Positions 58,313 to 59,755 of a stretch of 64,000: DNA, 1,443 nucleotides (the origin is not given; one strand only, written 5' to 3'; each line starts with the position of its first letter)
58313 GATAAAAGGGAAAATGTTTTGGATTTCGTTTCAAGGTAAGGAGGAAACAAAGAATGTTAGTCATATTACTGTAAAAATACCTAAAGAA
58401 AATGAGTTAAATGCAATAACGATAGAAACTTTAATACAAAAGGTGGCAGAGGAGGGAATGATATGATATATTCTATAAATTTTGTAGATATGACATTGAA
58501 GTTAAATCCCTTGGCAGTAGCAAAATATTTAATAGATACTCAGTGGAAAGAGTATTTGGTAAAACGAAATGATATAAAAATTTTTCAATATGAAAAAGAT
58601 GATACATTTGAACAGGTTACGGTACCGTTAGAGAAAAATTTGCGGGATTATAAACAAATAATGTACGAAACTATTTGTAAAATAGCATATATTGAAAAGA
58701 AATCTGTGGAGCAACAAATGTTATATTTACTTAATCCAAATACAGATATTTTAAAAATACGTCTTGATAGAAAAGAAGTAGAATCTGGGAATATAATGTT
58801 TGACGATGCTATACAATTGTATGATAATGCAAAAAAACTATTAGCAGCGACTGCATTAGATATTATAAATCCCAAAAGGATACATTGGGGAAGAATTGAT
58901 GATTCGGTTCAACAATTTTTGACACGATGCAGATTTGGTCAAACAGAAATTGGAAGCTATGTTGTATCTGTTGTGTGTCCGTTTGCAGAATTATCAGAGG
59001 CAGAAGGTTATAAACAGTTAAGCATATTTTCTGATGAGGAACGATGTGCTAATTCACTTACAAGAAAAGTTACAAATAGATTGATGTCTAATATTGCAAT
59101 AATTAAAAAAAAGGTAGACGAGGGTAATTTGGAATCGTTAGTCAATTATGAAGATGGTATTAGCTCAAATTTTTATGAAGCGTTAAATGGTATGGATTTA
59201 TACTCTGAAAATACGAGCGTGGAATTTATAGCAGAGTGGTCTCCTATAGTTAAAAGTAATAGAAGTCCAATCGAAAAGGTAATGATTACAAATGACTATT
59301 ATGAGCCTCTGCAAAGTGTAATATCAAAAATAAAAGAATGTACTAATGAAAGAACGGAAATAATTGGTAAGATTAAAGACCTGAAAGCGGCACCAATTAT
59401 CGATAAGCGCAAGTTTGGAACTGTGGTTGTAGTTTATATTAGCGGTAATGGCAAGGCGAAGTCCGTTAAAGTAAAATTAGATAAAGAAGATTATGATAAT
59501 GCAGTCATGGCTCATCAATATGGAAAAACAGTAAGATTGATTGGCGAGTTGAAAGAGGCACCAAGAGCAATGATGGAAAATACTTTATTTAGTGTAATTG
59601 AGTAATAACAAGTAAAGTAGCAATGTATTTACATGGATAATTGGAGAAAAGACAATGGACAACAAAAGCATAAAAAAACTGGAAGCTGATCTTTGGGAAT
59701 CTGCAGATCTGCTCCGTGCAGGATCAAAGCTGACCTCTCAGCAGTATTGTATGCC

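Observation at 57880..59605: Two-gene unknown cassette (DUF4365-like + 380-aa orphan) at the edge of an AT-rich island, directly upstream of a type I R-M: candidate novel anti-phage defence system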

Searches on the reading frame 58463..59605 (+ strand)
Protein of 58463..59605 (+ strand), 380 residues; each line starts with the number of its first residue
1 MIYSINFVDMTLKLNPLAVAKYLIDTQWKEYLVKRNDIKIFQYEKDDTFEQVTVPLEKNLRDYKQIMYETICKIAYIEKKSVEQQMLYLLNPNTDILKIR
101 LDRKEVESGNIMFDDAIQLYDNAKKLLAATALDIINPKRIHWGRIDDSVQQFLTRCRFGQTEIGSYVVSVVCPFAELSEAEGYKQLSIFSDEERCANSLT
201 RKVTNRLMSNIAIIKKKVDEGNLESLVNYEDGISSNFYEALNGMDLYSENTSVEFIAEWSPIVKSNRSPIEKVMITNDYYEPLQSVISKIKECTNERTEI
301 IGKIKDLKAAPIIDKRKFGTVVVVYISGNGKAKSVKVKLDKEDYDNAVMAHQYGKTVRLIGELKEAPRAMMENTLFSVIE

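Call 3: search_protein_families(library=pfam, proteins=[window:58463-59605:+], max_evalue=1)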
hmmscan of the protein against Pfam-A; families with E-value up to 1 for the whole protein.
window:58463-59605:+ (380 aa): 1 family
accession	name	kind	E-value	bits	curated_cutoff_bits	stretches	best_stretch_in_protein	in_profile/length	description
PF10992.13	Epiplasmin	-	0.2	12.2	30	1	39-88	17-60/83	Epiplasmin protein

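Call 4: search_protein_families(library=padloc, proteins=[window:58463-59605:+], max_evalue=1)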
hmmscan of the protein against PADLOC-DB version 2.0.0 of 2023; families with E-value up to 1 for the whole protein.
window:58463-59605:+ (380 aa): 38 families (the best 25 are shown)
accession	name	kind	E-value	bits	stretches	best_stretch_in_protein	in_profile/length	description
PDLC04321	PDC-M02B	-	4.7e-163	540.7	1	1-380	1-383/383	-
PDLC04323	PDC-M02B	-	2e-62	209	1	9-369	8-360/374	-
PDLC04298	PDC-M02B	-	3e-59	198.8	1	12-368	12-361/380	-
PDLC04320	PDC-M02B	-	1.5e-55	186.6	1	12-370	9-363/374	-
PDLC04330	PDC-M02B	-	1.3e-54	183.5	1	13-378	11-368/375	-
PDLC04308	PDC-M02B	-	5e-49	165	1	8-369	10-369/391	-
PDLC04329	PDC-M02B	-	5.1e-48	161.6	1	15-379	8-374/377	-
PDLC04303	PDC-M02B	-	7.4e-47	158.2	1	1-369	1-371/383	-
PDLC04307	PDC-M02B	-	7.4e-46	154.9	1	17-364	14-351/373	-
PDLC04335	PDC-M02B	-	4e-41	139.1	1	10-368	1-348/364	-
PDLC04333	PDC-M02B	-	2.8e-40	136.2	1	17-364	16-360/379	-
PDLC04304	PDC-M02B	-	7.7e-38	128.5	1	8-365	8-364/383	-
PDLC04301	PDC-M02B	-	1.1e-36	124.6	1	13-368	10-364/378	-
PDLC04318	PDC-M02B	-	1.6e-36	124.1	1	18-369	14-377/390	-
PDLC04311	PDC-M02B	-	9.9e-36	121.5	1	12-373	6-367/384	-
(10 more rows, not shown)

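Call 11: search_protein_families(library=ncbifam, proteins=[window:58463-59605:+], max_evalue=1)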
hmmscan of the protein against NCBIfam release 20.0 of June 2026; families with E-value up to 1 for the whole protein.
window:58463-59605:+ (380 aa): 2 families
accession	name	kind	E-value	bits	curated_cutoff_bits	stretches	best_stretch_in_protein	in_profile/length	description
NF010666.0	PRK14063.1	equivalog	0.062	13.4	111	1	49-95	23-67/78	exodeoxyribonuclease VII small subunit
TIGR01280.1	xseB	equivalog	0.095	12.8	35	1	105-128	15-38/57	exodeoxyribonuclease VII small subunit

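Call 12: search_protein_families(library=phrogs, proteins=[window:58463-59605:+], max_evalue=1)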
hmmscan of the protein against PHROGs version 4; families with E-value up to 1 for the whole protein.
window:58463-59605:+ (380 aa): 1 family
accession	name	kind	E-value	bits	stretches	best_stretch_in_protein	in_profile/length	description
phrog_27927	-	unknown function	2.1e-20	74.2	1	18-362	14-350/370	-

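Call 19: search_solved_structures(query=window:58463-59605:+, max_evalue=10, show_alignments=2)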
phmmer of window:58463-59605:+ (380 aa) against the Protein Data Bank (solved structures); distinct sequences matched with E-value up to 10: 0.

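Call 20: find_homologous_proteins(query=window:58463-59605:+, max_evalue=0.001)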
Query window:58463-59605:+ (380 aa): 524 proteins with E <= 0.001 among 2762 candidates; the best 120 are listed.
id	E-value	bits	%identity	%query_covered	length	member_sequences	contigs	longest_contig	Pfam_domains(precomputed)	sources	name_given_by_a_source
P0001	4.2e-246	833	100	100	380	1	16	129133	-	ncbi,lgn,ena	-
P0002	8.9e-246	832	100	100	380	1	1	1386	-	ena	-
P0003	1.9e-245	831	100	100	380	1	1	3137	-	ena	-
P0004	3.8e-245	830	100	100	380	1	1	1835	-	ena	-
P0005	7.4e-245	829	99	100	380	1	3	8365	-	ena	-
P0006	1.8e-243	825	99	100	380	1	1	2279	-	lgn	-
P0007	3.5e-243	824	99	100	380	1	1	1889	-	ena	-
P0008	3.8e-241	817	97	100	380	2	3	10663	-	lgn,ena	-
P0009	2.1e-229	778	93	100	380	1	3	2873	-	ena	-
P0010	2.8e-219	745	88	100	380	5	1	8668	-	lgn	-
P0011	9.7e-198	674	78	100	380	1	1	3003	-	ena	-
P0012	1.2e-197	674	78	100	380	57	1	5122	-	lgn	-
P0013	6.4e-196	668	78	100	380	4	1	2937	-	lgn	-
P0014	1.4e-188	644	73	100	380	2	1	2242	-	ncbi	-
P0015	1.7e-188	644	73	100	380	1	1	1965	-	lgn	-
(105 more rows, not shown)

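Call 22: find_encoding_contigs(protein=P0001, flank=10000, max_places=6)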
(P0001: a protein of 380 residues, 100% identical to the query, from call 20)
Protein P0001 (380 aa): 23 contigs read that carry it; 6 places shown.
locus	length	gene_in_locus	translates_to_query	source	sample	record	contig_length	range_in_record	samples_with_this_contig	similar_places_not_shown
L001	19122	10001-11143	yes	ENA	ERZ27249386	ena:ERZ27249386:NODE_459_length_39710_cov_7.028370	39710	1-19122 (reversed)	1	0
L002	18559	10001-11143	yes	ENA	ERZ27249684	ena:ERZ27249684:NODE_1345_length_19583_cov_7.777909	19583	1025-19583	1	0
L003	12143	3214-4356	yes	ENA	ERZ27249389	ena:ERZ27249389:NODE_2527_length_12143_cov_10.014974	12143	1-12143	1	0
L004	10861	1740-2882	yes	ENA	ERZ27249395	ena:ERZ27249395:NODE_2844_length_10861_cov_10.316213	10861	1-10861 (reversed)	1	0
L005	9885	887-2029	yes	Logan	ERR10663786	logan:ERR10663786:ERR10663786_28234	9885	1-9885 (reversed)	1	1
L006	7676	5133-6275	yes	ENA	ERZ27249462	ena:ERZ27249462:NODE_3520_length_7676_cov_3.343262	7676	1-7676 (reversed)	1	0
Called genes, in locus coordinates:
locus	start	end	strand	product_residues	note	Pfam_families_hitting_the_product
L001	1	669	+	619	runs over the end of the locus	PF08481:GBS_Bsp-like (faint), PF08757:CotH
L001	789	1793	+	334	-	PF13379:NMT1_2, PF09084:NMT1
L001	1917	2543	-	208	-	-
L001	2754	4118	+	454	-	PF13421:Band_7_1, PF01145:Band_7 (weak)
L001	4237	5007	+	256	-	-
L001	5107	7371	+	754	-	PF00580:UvrD-helicase, PF13245:AAA_19, PF13604:AAA_30 (faint), PF13361:UvrD_C, PF13538:UvrD_C_2 (faint), PF21196:PcrA_UvrD_tudor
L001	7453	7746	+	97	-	-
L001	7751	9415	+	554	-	PF05958:tRNA_U5-meth_tr, PF01555:N6_N4_Mtase (faint), PF05175:MTS (weak), PF13649:Methyltransf_25 (weak), PF13847:Methyltransf_31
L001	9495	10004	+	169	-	PF14280:DUF4365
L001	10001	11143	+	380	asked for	-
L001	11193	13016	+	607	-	PF12161:HsdM_N, PF02384:N6_Mtase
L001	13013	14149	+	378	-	PF01420:Methylase_S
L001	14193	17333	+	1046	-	PF04313:HSDR_N, PF04851:ResIII, PF18766:SWI2_SNF2, PF22679:T1R_D3-like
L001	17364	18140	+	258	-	-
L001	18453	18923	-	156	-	PF12844:HTH_19 (weak), PF01381:HTH_3, PF13443:HTH_26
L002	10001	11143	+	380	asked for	-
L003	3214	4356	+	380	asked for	-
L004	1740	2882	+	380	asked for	-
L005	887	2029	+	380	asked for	-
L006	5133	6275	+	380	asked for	-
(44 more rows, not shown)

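Call 29: find_related_loci(query=A1, collection=genome_contigs, flank=10000)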
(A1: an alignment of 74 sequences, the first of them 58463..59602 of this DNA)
Query A1 (380 aa) in genome_contigs; peptide patterns used: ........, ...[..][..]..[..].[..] (x = any residue, [..] = any of these).
97 stretches matched a pattern; 62 encode a relative of the query (tblastn E <= 1e-3); 62 distinct loci.
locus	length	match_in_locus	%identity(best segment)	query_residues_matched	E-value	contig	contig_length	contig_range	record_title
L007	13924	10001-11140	73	1-380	0e+0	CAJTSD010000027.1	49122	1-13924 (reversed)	MAG TPA_asm: uncultured Lachnospiraceae bacterium isolate MGBC110218 genome assembly, contig: MGBC110218.27, whole genom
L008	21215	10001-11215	64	1-380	1e-179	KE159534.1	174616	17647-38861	Lachnospiraceae bacterium A4 genomic scaffold acPFC-supercont1.16, whole genome shotgun sequence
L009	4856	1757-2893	69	1-380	2e-176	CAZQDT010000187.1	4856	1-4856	MAG TPA_asm: uncultured Eubacteriales bacterium isolate SRP313737_co1_240 genome assembly, contig: NODE_23599_length_485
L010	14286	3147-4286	64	1-380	5e-167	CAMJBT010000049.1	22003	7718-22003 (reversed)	MAG: uncultured Pseudobutyrivibrio sp. isolate SRR12081297_bin.71_metaWRAP_v1.3_MAG genome assembly, contig: ERZ12289777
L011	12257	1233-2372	64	1-380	5e-163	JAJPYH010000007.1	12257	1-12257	MAG: Lachnospiraceae bacterium isolate AH.6_10 NODE_837_length_12257_cov_6.151942, whole genome shotgun sequence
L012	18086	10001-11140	60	1-380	6e-159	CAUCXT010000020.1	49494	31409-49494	MAG TPA_asm: uncultured Eubacterium sp. isolate ERR9609750_bin.3_MetaWRAP_v1.3_MAG genome assembly, contig: ERZ18534098.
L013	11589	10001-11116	62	9-380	6e-157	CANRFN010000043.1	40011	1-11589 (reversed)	MAG: uncultured Oscillospiraceae bacterium isolate Lapin-023__bin47 genome assembly, contig: Lapin-023__NODE_1373_length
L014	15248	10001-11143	58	1-380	3e-152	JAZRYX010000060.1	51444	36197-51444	MAG: Lachnospiraceae bacterium isolate T1900044949_TA20190002.MAGScoT_cleanbin_000018 SGB_3543_k141_855892, whole genome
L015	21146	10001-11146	59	1-380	2e-152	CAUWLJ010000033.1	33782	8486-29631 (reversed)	MAG: uncultured Eisenbergiella sp. isolate SRS10476985__bin131 genome assembly, contig: SRS10476985_NODE_1649_length_337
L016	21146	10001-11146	59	1-380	2e-151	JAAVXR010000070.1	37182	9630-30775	MAG: Hespellia sp. isolate ABMPRH_242_0 k141_1190095, whole genome shotgun sequence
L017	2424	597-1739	59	1-379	1e-160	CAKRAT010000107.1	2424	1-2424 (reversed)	MAG: uncultured Dorea sp. isolate REFINED_METABAT215_TOP10_CONTIGS_1500_ASSEMBLY_K77_MERGED__Hadza_PheChl_Fiber-Hadza-Ne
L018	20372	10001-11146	58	1-380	3e-150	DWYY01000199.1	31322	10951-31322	MAG TPA_asm: Candidatus Eisenbergiella merdipullorum isolate CHK179-7159 CHK179__C268417_L31322_SAMEA5754823, whole geno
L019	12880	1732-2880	58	1-380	8e-148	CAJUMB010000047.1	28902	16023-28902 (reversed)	MAG TPA_asm: uncultured Lachnospiraceae bacterium isolate MGBC159923 genome assembly, contig: MGBC159923.47, whole genom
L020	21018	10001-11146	57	1-380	2e-147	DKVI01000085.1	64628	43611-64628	MAG TPA_asm: Lachnospiraceae bacterium UBA7182 UBA7182_contig_1086, whole genome shotgun sequence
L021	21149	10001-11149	57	1-380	2e-147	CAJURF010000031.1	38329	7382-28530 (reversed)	MAG TPA_asm: uncultured Lachnospiraceae bacterium isolate MGBC164599 genome assembly, contig: MGBC164599.31, whole genom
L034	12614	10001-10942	57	69-380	4e-119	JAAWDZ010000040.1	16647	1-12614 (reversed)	MAG: Eubacterium sp. isolate ABMPRH_322_1 k141_651435, whole genome shotgun sequence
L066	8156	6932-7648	22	1-241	7e-16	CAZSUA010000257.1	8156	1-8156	MAG TPA_asm: uncultured Polyangiaceae bacterium isolate SRP128246_co1_448 genome assembly, contig: NODE_23359_length_815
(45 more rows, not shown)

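Call 32: search_protein_representatives(protein=window:58463-59605:+)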
Query: 380 residues. Proteins with E-value up to 0.001 (for the whole library): 2330; up to 1e-10: 1216; up to 1e-30: 119. The best 150 are listed.
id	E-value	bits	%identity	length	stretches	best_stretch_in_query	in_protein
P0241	2.3e-122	424.8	53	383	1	1-380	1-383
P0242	1.5e-106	372.8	65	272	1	1-265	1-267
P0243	1.8e-106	372.5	49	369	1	15-365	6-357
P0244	1.1e-102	360.0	47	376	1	1-380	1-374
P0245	6.1e-95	334.6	45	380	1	1-379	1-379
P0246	2.1e-94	332.8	42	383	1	1-378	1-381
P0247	3.7e-92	325.4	44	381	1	10-366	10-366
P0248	1.3e-89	317.1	41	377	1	1-376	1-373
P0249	1.4e-85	303.8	40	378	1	1-379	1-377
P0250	5.1e-84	298.6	43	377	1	6-365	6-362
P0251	1.3e-82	294.0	42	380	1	1-364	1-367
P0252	4.0e-79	282.5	40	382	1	1-366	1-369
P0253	7.4e-78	278.4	40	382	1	1-372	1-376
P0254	2.2e-76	273.5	41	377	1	1-364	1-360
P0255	6.7e-76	271.9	38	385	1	1-364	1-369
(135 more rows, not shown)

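Call 33: predict_structure(alignment_id=A1)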
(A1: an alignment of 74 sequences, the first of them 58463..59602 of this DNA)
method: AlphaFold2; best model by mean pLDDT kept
length: 380 residues; sequences in the alignment: 74
mean_pLDDT: 85.2   pTM: 0.74
mean pLDDT of the five models: 85.2, 84.2, 83.6, 82.2, 81.7
residues with pLDDT >= 90: 169; 70-90: 170; 50-70: 35; < 50: 6
segments of 3 or more residues with pLDDT < 50: 1-4
pLDDT, mean of each block of 10 residues (from residue 1): 65 92 93 95 93 95 96 93 87 86 68 75 92 82 72 81 71 81 81 90 95 96 85 89 85 92 90 94 91 70 86 67 87 89 87 90 77 81
secondary structure, 60 per line:
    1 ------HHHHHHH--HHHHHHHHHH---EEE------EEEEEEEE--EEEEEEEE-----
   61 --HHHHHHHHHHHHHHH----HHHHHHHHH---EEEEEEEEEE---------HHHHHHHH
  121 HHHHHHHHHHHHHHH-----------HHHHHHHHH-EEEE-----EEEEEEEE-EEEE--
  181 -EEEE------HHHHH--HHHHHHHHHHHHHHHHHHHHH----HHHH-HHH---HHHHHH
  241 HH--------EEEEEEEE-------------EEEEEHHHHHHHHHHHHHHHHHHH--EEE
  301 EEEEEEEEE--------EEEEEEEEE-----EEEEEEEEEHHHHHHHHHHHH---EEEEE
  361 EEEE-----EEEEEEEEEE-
elements in order: H7-13 H16-25 E29-31 E38-45 E48-55 H63-77 H82-90 E94-103 H113-135 H147-155 E157-160 E166-173 E175-178 E182-185 H192-196 H199-219 H224-227 H235-242 E251-258 E272-276 H277-295 E298-309 E318-326 E332-340 H341-352 E356-364 E370-379

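Call 43: search_protein_families(library=pfam, alignment_id=A3, max_evalue=0.00001)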
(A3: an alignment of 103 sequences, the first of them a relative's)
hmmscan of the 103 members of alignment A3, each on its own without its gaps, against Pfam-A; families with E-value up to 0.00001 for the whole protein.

A. member 1, L007:11198-13921:+ (908 aa): 3 families
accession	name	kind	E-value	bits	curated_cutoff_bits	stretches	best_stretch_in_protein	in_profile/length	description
PF07669.17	Eco57I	-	5.5e-27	95.4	25.3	1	344-568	1-167/171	Eco57I restriction-modification methylase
PF20473.4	MmeI_Mtase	-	1.9e-09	37.5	27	1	301-557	19-218/259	MmeI, DNA-methyltransferase domain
PF02384.22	N6_Mtase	-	2.2e-09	37.5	20.4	0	477-608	122-250/311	N-6 DNA Methylase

B. families by the number of members that match (of 103 scanned): 99 families (the first 25 are shown)
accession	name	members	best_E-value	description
PF05569.17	Peptidase_M56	3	1.8e-48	BlaR1 peptidase M56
PF00005.33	ABC_tran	3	2.6e-29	ABC transporter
PF07669.17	Eco57I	3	5.5e-27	Eco57I restriction-modification methylase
PF13304.12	AAA_21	3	6.3e-25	AAA domain, putative AbiEii toxin, Type IV TA system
PF13173.12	AAA_14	3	4.1e-22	AAA domain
PF02384.22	N6_Mtase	3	1.7e-11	N-6 DNA Methylase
PF20473.4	MmeI_Mtase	3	1.9e-09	MmeI, DNA-methyltransferase domain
PF14253.11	AbiH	2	1.6e-52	Bacteriophage abortive infection AbiH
PF13749.12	HATPase_c_4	2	6.5e-25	Putative ATP-dependent DNA helicase recG C-terminal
PF03965.22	Penicillinase_R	2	1.2e-23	Penicillinase repressor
PF04326.19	SLFN_AlbA_2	2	6.5e-20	Schlafen, AlbA_2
PF00210.30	Ferritin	2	1e-18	Ferritin-like domain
PF13635.12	DUF4143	2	1.3e-17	Domain of unknown function (DUF4143)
PF01208.23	URO-D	2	1.9e-12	Uroporphyrinogen decarboxylase (URO-D)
PF20574.3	DUF6783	2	9.5e-11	Family of unknown function (DUF6783)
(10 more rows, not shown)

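Call 44: search_protein_families(library=pfam, alignment_id=A4, max_evalue=0.00001)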
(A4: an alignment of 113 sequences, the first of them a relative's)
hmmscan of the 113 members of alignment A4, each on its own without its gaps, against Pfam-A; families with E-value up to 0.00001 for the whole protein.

A. member 1, L007:5928-9455:+ (1176 aa): 3 families
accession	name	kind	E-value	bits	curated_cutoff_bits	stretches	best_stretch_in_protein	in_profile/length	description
PF25796.1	BREX_BrxC_4th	-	4.5e-41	140.7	27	1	557-724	2-173/173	BREX ATP-binding protein BrxC 4th domain with six-stranded beta sheet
PF25792.1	BREX_BrxC_helical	-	2.3e-31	109.1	27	1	859-979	2-121/123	BREX ATP-binding protein BrxC alpha helical domain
PF25791.1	BREX_BrxC_wHTH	-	1.6e-26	93.1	27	1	733-852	3-126/126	BREX ATP-binding protein BrxC winged helix-turn-helix domain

B. families by the number of members that match (of 113 scanned): 120 families (the first 25 are shown)
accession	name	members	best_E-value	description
PF13419.12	HAD_2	3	8e-30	Haloacid dehalogenase-like hydrolase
PF00702.32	Hydrolase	3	6.1e-21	haloacid dehalogenase-like hydrolase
PF00717.28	Peptidase_S24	3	1e-13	Peptidase S24-like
PF02384.22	N6_Mtase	2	1.5e-105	N-6 DNA Methylase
PF00488.27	MutS_V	2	5.5e-86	MutS domain V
PF05192.23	MutS_III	2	1.8e-56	MutS domain III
PF00797.23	Acetyltransf_2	2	1e-49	N-acetyltransferase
PF07751.16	Abi_2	2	6.9e-45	Abi-like protein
PF25796.1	BREX_BrxC_4th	2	3e-43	BREX ATP-binding protein BrxC 4th domain with six-stranded beta sheet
PF08747.16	BrxB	2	1.7e-37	BREX protein BrxB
PF25792.1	BREX_BrxC_helical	2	5.9e-33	BREX ATP-binding protein BrxC alpha helical domain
PF25791.1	BREX_BrxC_wHTH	2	1.6e-26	BREX ATP-binding protein BrxC winged helix-turn-helix domain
PF01381.28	HTH_3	2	3.2e-13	Helix-turn-helix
PF12696.13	TraG-D_C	2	1.5e-10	TraM recognition site of TraD and TraG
PF13560.12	HTH_31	2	3e-10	Helix-turn-helix domain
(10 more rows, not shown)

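Call 46: search_protein_families(library=padloc, alignment_id=A3, max_evalue=1e-10)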
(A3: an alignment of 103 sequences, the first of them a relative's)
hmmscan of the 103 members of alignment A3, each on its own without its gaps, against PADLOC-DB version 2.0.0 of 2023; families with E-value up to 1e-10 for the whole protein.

A. member 1, L007:11198-13921:+ (908 aa): 26 families (the best 25 are shown)
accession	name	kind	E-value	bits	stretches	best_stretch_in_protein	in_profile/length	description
PDLC02521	PglX|PglXI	-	0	1084.3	1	1-905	1-910/1174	PglX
PDLC03600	REase_MTase_IIG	-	8.3e-290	962.7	1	1-906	1-920/1205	Type IIG restriction enzyme-methyltransferase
PDLC02641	DrmMI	-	3.1e-210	699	1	1-905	1-899/1161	DrmMI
PDLC02525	PglX|PglXI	-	7.2e-184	610.8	1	1-616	1-591/607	PglX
PDLC02524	PglX|PglXI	-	3.8e-179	595.5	1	198-872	16-684/722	PglX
PDLC02522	PglX|PglXI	-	1.4e-145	484.8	2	299-867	420-977/1218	PglX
PDLC02517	PglX|PglXI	-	1e-94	316.4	1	470-904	4-432/707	PglX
PDLC02527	PglX|PglXI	-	2.3e-87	292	2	459-824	538-894/1332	PglX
PDLC02523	PglX|PglXI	-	3.2e-85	284.9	2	479-831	560-911/1428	PglX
PDLC02516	PglX|PglXI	-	1.2e-82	276.5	1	598-907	4-316/593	PglX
PDLC02518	PglX|PglXI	-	1.6e-72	242.9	2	65-440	78-445/1412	PglX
PDLC02528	PglX|PglXI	-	3.5e-66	221.7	1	65-736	72-707/1125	PglX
PDLC02519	PglX|PglXI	-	5.4e-61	204.5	2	475-905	477-915/1241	PglX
PDLC02535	PglX|PglXI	-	1.7e-33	114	1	199-676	178-670/731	PglX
PDLC02526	PglX|PglXI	-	2.9e-32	109.9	1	198-333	188-313/640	PglX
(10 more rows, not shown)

B. families by the number of members that match (of 103 scanned): 88 families (the first 25 are shown)
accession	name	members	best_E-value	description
PDLC04135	mad3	3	1.8e-27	mads_3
PDLC03348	MTase_II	3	1.1e-11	Type II methyltransferase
PDLC02521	PglX|PglXI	2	0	PglX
PDLC03600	REase_MTase_IIG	2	0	Type IIG restriction enzyme-methyltransferase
PDLC02641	DrmMI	2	1.3e-275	DrmMI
PDLC02516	PglX|PglXI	2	3.9e-189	PglX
PDLC02524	PglX|PglXI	2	1.3e-185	PglX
PDLC02525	PglX|PglXI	2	7.2e-184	PglX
PDLC02517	PglX|PglXI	2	1.2e-170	PglX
PDLC02522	PglX|PglXI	2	1.4e-145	PglX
PDLC02527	PglX|PglXI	2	1.1e-103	PglX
PDLC04786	PDC-S01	2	5.4e-100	-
PDLC04792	PDC-S01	2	1e-99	-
PDLC02523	PglX|PglXI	2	2.1e-94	PglX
PDLC02528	PglX|PglXI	2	1e-79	PglX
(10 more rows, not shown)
